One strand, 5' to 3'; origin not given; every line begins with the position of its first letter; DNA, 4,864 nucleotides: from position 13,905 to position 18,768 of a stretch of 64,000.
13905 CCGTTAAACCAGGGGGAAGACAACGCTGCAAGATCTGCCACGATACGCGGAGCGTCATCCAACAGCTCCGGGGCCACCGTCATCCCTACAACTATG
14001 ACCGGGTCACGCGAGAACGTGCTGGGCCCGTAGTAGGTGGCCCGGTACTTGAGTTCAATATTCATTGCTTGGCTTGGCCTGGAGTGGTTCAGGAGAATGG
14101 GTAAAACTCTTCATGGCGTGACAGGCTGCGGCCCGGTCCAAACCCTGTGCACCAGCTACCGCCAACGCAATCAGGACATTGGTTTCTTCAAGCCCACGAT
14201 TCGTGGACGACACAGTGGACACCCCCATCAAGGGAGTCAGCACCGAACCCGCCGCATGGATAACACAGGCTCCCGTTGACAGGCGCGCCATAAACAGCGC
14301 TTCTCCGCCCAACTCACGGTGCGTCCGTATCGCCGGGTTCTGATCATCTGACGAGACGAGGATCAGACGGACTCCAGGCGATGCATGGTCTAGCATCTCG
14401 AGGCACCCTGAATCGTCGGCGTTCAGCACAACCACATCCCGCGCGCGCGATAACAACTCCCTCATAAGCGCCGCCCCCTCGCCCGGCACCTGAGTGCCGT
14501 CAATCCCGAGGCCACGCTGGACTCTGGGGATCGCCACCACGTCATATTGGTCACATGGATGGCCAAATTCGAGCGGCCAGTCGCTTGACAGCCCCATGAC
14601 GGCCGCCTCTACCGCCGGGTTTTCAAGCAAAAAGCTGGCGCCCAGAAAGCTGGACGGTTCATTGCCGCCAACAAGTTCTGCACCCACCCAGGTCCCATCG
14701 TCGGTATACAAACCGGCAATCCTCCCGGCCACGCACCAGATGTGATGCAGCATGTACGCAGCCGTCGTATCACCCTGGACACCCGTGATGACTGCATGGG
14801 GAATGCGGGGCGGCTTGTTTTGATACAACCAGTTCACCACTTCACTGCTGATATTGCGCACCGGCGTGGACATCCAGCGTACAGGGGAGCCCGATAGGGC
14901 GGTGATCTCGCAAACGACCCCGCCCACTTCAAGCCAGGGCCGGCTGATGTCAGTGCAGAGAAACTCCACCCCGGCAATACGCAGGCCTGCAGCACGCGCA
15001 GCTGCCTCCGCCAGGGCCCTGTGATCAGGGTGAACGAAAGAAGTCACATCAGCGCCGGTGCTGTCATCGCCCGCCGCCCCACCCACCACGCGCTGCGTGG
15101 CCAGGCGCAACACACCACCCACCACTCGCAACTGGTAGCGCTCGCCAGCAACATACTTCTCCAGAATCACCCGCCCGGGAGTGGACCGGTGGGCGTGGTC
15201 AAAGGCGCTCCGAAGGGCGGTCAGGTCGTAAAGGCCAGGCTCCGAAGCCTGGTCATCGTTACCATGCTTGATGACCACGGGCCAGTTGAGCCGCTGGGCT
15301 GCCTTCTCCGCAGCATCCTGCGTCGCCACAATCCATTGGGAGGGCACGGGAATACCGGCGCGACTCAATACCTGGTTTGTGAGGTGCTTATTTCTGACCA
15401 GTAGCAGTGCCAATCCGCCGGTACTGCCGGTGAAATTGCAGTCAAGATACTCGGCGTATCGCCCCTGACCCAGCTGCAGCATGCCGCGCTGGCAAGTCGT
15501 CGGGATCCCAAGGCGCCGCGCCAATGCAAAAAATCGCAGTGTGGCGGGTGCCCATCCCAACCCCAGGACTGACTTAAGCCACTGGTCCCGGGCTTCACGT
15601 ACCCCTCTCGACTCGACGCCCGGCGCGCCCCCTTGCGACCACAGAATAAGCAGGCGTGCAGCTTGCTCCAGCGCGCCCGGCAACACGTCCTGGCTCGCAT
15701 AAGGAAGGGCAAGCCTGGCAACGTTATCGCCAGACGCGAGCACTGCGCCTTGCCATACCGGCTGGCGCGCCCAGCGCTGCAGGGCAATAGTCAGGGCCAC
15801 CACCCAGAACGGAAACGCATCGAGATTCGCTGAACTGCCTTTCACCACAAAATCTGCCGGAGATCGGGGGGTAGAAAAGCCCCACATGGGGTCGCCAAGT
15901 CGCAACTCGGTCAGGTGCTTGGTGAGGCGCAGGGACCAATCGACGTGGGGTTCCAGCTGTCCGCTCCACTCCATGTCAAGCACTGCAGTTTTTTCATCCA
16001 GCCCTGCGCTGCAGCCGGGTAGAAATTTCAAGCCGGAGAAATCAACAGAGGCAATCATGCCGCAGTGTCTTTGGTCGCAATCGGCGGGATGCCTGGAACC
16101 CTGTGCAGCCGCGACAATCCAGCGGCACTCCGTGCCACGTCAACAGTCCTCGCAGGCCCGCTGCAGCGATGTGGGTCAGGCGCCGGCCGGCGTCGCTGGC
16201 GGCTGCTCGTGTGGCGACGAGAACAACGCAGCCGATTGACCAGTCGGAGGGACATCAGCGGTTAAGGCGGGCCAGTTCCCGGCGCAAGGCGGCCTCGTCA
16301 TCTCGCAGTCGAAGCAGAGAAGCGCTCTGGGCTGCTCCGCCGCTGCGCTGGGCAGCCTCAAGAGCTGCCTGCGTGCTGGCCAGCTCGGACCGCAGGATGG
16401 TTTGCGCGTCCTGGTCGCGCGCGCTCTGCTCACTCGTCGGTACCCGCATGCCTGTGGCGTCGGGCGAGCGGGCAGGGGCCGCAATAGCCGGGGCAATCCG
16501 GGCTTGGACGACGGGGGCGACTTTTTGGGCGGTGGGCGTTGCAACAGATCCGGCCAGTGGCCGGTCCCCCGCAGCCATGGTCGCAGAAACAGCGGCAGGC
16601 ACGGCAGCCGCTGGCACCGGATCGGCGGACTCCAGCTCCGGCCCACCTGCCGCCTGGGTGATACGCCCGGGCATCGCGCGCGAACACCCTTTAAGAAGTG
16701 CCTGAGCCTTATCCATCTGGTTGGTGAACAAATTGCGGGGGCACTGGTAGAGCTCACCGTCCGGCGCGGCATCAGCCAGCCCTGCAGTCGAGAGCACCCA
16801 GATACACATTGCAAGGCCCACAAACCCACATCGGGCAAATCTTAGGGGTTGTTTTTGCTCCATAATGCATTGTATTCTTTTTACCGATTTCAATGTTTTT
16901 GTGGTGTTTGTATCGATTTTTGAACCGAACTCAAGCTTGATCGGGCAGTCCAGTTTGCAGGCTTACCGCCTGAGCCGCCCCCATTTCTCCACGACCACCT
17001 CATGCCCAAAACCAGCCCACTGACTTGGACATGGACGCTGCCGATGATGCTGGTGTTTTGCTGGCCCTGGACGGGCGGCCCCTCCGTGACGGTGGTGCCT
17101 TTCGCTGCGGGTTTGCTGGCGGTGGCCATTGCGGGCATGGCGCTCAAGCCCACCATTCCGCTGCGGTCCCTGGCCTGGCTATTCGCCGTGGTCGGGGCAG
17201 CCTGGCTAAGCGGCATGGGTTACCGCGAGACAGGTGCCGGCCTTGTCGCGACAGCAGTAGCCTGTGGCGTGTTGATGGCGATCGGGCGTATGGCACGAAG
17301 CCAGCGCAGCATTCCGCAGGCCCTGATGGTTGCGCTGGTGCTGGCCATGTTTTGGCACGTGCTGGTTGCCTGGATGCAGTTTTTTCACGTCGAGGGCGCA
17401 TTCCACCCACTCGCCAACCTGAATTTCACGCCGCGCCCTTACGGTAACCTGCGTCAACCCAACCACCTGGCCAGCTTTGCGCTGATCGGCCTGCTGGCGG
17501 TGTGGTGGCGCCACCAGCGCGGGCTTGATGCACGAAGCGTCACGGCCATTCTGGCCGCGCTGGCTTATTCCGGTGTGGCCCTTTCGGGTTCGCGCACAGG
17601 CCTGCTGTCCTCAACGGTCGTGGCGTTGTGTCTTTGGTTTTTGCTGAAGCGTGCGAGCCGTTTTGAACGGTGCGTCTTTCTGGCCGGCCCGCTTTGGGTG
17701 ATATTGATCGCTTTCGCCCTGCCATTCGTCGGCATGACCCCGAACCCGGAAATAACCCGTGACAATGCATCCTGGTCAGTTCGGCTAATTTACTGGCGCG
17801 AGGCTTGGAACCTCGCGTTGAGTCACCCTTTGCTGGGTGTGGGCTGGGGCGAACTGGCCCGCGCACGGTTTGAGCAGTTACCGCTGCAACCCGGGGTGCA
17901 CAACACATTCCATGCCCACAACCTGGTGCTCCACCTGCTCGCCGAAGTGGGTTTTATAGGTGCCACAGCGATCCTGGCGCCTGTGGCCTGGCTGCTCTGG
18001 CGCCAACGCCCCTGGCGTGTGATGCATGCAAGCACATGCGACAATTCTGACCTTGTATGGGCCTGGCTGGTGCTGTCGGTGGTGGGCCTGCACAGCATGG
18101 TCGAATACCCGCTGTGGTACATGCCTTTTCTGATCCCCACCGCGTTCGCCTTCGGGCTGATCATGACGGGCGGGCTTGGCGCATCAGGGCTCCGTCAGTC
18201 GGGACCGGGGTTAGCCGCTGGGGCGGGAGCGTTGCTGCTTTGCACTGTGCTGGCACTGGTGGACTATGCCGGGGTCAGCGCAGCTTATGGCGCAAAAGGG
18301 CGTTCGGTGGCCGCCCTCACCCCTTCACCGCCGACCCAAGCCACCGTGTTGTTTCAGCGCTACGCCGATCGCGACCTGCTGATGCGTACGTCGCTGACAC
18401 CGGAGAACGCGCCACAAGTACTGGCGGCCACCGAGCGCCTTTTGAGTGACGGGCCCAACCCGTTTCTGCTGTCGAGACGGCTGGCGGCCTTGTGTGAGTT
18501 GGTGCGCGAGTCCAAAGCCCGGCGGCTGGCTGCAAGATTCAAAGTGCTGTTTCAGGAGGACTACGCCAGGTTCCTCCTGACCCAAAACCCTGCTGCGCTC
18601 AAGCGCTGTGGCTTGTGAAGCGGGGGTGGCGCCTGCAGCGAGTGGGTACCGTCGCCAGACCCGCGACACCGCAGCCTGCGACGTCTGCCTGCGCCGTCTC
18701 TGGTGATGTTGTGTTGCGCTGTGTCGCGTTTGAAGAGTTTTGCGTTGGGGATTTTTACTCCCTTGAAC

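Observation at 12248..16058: Translationally coupled pair of divergent cyanophycin-synthetase-like proteins with complementary degenerate active sites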

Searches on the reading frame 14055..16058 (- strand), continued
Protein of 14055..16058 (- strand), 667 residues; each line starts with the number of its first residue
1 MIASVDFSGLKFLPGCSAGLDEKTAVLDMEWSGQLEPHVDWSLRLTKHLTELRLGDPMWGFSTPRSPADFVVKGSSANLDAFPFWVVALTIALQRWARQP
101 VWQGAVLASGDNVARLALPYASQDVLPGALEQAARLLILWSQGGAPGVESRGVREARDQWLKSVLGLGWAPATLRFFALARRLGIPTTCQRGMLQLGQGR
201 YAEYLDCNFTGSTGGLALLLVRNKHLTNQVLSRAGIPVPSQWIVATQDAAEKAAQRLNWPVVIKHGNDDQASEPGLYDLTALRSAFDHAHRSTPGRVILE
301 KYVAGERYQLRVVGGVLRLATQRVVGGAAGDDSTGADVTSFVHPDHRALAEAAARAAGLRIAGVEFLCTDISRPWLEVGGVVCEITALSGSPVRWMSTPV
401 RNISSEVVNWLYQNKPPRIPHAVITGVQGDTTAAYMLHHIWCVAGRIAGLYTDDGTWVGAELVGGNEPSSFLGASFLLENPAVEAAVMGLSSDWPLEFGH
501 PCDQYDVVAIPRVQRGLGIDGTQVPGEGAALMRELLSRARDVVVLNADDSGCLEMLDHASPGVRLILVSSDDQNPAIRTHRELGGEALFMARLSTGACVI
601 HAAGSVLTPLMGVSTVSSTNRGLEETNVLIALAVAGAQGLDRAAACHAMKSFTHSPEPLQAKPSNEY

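Call 45: find_encoding_contigs(protein=P0022, flank=10000, max_places=3)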
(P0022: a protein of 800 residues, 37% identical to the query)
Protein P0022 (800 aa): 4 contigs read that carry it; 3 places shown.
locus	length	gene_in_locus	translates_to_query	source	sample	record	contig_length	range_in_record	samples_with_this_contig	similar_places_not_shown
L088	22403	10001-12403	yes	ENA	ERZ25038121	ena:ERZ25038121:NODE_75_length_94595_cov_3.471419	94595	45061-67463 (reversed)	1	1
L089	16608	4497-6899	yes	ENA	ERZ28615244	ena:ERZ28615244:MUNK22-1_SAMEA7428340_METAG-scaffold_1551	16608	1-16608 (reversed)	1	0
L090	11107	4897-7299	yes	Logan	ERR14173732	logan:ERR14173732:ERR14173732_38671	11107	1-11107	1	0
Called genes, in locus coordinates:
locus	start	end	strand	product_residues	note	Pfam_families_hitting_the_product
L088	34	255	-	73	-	PF02609:Exonuc_VII_S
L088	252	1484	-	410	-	PF13742:tRNA_anti_2, PF01336:tRNA_anti-codon, PF02601:Exonuc_VII_L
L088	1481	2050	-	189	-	PF27128:Rv1109c_N, PF26450:DUF8129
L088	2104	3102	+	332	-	PF02401:LYTB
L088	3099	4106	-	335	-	-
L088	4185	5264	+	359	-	PF01926:MMR_HSR1, PF02421:FeoB_N, PF06071:YchF-GTPase_C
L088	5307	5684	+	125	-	PF08274:Zn_Ribbon_YjdM, PF03831:YjdM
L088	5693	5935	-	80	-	-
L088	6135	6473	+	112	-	-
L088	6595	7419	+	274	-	PF14494:DUF4436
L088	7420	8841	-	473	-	-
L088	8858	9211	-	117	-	-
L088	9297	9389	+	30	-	-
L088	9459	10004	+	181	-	PF09167:DUF1942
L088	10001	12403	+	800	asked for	PF08245:Mur_ligase_M, PF02875:Mur_ligase_C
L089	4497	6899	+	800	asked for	PF08245:Mur_ligase_M, PF02875:Mur_ligase_C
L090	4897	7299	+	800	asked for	PF08245:Mur_ligase_M, PF02875:Mur_ligase_C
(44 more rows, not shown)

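Call 48: find_encoding_contigs(protein=P0020, flank=8000, max_places=2)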
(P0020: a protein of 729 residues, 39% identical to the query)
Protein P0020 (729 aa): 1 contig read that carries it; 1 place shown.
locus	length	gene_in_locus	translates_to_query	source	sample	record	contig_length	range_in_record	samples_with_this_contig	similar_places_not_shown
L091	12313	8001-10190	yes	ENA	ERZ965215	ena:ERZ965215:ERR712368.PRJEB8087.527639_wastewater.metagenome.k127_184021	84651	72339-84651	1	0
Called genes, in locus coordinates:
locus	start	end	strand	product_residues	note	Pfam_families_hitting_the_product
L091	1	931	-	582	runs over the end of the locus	PF00664:ABC_membrane, PF00005:ABC_tran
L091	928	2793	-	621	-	PF00664:ABC_membrane, PF00005:ABC_tran, PF13304:AAA_21 (faint)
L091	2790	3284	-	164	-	-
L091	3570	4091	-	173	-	-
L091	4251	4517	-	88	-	-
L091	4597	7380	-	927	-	PF08443:RimK (faint)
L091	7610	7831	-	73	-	-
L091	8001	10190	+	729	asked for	PF08443:RimK (weak), PF08245:Mur_ligase_M (faint)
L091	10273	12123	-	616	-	PF13549:ATP-grasp_5 (weak), PF02222:ATP-grasp (faint), PF02786:CPSase_L_D2 (weak), PF07478:Dala_Dala_lig_C, PF08443:RimK (faint)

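Call 67: find_encoding_contigs(protein=P0023, flank=10000, max_places=3)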
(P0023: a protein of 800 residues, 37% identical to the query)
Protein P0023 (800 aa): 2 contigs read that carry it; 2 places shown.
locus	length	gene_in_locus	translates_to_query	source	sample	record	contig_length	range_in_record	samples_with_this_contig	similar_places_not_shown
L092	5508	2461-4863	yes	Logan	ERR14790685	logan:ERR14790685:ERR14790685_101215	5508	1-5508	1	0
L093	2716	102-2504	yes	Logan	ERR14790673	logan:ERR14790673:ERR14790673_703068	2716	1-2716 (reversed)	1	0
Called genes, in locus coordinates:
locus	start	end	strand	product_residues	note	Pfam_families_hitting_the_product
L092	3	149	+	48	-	?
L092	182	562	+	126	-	PF08274:Zn_Ribbon_YjdM, PF03831:YjdM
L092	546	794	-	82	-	-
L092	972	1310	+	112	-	-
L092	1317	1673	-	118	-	-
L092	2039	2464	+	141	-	PF09167:DUF1942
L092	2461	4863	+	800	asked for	PF08245:Mur_ligase_M, PF02875:Mur_ligase_C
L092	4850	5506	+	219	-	?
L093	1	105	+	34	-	?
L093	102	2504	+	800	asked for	PF08245:Mur_ligase_M, PF02875:Mur_ligase_C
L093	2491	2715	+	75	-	?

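Call 69: find_encoding_contigs(protein=P0005, flank=10000, max_places=4)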
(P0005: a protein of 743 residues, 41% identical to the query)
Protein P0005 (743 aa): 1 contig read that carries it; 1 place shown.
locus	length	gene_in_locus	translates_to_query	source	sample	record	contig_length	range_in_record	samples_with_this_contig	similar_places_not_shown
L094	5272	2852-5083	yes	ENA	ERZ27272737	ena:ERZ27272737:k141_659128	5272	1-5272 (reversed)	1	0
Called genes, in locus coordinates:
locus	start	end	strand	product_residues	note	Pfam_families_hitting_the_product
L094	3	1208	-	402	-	?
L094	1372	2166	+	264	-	PF04488:Gly_transf_sug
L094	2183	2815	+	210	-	PF13640:2OG-FeII_Oxy_3, PF13661:2OG-FeII_Oxy_4 (weak)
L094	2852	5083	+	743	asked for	PF08443:RimK (faint)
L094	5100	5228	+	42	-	-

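Call 70: predict_structure(alignment_id=A4)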
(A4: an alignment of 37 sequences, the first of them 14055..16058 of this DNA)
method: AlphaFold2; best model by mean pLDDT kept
length: 667 residues; sequences in the alignment: 37
mean_pLDDT: 86.7   pTM: 0.86
mean pLDDT of the five models: 86.7, 86.3, 84.6, 84.6, 84.3
residues with pLDDT >= 90: 428; 70-90: 150; 50-70: 56; < 50: 33
segments of 3 or more residues with pLDDT < 50: 327-333, 390-393, 516-524, 657-667
pLDDT, mean of each block of 10 residues (from residue 1): 94 93 96 89 84 67 70 72 93 92 92 95 96 94 77 92 91 87 90 92 84 84 92 97 96 96 81 81 94 92 92 92 61 71 97 94 93 96 81 50 86 93 90 95 97 92 71 91 96 84 95 62 58 91 96 92 96 97 97 93 97 76 81 97 95 61 32
secondary structure, 60 per line:
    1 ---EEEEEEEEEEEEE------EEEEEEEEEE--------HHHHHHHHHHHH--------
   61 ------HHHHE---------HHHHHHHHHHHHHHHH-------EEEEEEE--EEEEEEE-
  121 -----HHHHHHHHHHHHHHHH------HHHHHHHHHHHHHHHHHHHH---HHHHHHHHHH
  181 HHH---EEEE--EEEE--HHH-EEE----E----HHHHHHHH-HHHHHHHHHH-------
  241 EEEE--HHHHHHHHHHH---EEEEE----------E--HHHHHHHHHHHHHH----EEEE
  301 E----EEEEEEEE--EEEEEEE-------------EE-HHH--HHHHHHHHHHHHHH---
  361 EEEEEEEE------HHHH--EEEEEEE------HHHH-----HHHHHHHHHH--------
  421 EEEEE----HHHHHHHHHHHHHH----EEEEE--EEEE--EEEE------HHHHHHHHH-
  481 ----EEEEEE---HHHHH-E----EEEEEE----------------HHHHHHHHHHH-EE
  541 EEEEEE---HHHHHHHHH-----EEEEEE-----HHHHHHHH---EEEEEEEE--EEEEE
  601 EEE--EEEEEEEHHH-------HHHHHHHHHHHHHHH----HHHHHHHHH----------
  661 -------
elements in order: E4-16 E23-32 H41-52 H67-70 H81-96 E104-110 E113-119 H126-141 H148-167 H171-183 E187-190 E193-196 E203-205 H215-222 H224-233 E241-244 H247-257 E261-265 H279-292 E297-301 E306-313 E316-322 H344-357 E361-368 H375-378 E381-387 H394-397 H403-412 E421-425 H430-443 E448-452 E455-458 E461-464 H471-479 E485-490 H494-498 E505-510 H527-537 E539-546 H550-558 E564-569 H575-582 E586-593 E596-603 E606-612 H623-637 H642-650

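Call 73: fold_search(model_id=the predicted structure, library=pdb)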
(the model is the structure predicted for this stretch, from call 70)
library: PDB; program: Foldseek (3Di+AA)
matches with E <= 10: 1301; with E <= 0.001: 585
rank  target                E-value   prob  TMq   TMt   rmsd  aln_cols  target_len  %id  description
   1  7wae_A                4.8e-46  1.00  0.75  0.58   7.1       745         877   22  Trichodesmium erythraeum cyanophycin synthetase 1 (TeCphA1) with ATPgammaS, 4x(beta-Asp-Arg), and aspartate (released 2022-09-07)
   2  7wae_C                7.0e-46  1.00  0.74  0.69   7.1       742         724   23  Trichodesmium erythraeum cyanophycin synthetase 1 (TeCphA1) with ATPgammaS, 4x(beta-Asp-Arg), and aspartate (released 2022-09-07)
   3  7lgn_B                7.8e-46  1.00  0.76  0.61   6.2       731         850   24  Cyanophycin synthetase 1 from T. morbirosei (released 2021-08-18)
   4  7wac_A                4.4e-45  1.00  0.70  0.65   7.8       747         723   22  Trichodesmium erythraeum cyanophycin synthetase 1 (TeCphA1) (released 2022-09-07)
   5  7lgn_A                4.2e-44  1.00  0.73  0.69   6.8       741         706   23  Cyanophycin synthetase 1 from T. morbirosei (released 2021-08-18)
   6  7txv_A                5.4e-43  1.00  0.73  0.57   7.1       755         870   22  Cyanophycin synthetase 1 from Synechocystis sp. UTEX2470 E82Q with ATP and 16x(Asp-Arg) (released 2022-06-01)
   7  7lgj_A                6.0e-43  1.00  0.71  0.56   7.6       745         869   21  Cyanophycin synthetase 1 from Synechocystis sp. UTEX2470 with ADPCP and 8x(Asp-Arg)-NH2 (released 2021-08-18)
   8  7lg5_A                1.8e-42  1.00  0.71  0.56   7.7       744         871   22  Synechocystis sp. UTEX2470 Cyanophycin synthetase 1 with ATP (released 2021-08-18)
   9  7lgq_A                2.4e-42  1.00  0.71  0.56   7.6       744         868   22  Cyanophycin synthetase 1 from Synechocystis sp. UTEX2470 with ATP and 8x(Asp-Arg)-Asn (released 2021-08-18)
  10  7lgm_A                3.7e-40  1.00  0.78  0.73   5.5       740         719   22  Cyanophycin synthetase from A. baylyi DSM587 with ATP (released 2021-08-18)
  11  7ta5                  4.1e-27  1.00  0.62  0.70   5.7       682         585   15  Crystal structure of cyanophycin synthetase 2 from Gloeothece citriformis (released 2022-03-02)
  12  8fxi_C                2.3e-26  1.00  0.58  0.61   7.2       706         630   14  Cryo-EM structure of Stanieria sp. CphA2 in complex with ADPCP and 4x(beta-Asp-Arg) (released 2023-06-14)
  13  8fxi_B                2.4e-24  1.00  0.56  0.60   7.4       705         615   14  Cryo-EM structure of Stanieria sp. CphA2 in complex with ADPCP and 4x(beta-Asp-Arg) (released 2023-06-14)
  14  8fxh_A                9.8e-23  1.00  0.52  0.55   9.9       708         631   14  Cryo-EM structure of Stanieria sp. CphA2 (released 2023-06-14)
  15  8fxi_A                2.0e-22  1.00  0.54  0.59   8.0       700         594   14  Cryo-EM structure of Stanieria sp. CphA2 in complex with ADPCP and 4x(beta-Asp-Arg) (released 2023-06-14)
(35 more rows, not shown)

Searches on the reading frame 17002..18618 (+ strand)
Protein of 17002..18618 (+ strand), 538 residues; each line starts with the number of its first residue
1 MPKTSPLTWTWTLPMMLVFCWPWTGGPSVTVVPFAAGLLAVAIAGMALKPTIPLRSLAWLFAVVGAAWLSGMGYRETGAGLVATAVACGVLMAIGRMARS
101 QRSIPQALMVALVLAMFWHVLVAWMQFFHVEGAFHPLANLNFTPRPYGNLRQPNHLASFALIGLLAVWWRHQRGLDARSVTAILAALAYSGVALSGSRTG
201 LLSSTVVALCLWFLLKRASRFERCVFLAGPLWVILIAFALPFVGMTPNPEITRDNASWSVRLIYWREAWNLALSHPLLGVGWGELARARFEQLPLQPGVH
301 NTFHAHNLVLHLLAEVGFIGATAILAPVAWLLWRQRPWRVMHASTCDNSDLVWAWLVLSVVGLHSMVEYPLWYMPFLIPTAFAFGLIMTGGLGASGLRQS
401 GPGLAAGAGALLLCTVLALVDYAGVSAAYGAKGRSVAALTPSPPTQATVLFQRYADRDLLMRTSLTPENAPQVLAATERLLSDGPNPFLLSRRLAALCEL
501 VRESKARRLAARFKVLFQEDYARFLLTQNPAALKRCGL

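Call 39: search_protein_families(library=pfam, proteins=[window:17002-18618:+], max_evalue=0.01)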
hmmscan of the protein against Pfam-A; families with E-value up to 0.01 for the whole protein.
window:17002-18618:+ (538 aa): 3 families
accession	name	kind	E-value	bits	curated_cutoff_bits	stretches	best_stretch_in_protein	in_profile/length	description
PF11846.14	Wzy_C_2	-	2e-25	90.3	28.5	1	353-524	2-183/191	Virulence factor membrane-bound polymerase, C-terminal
PF04932.20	Wzy_C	-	5e-22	78.7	31.7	1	184-324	2-148/149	O-Antigen ligase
PF15864.10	PglL_A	-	1.2e-11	44.6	25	1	146-171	1-26/26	Protein glycosylation ligase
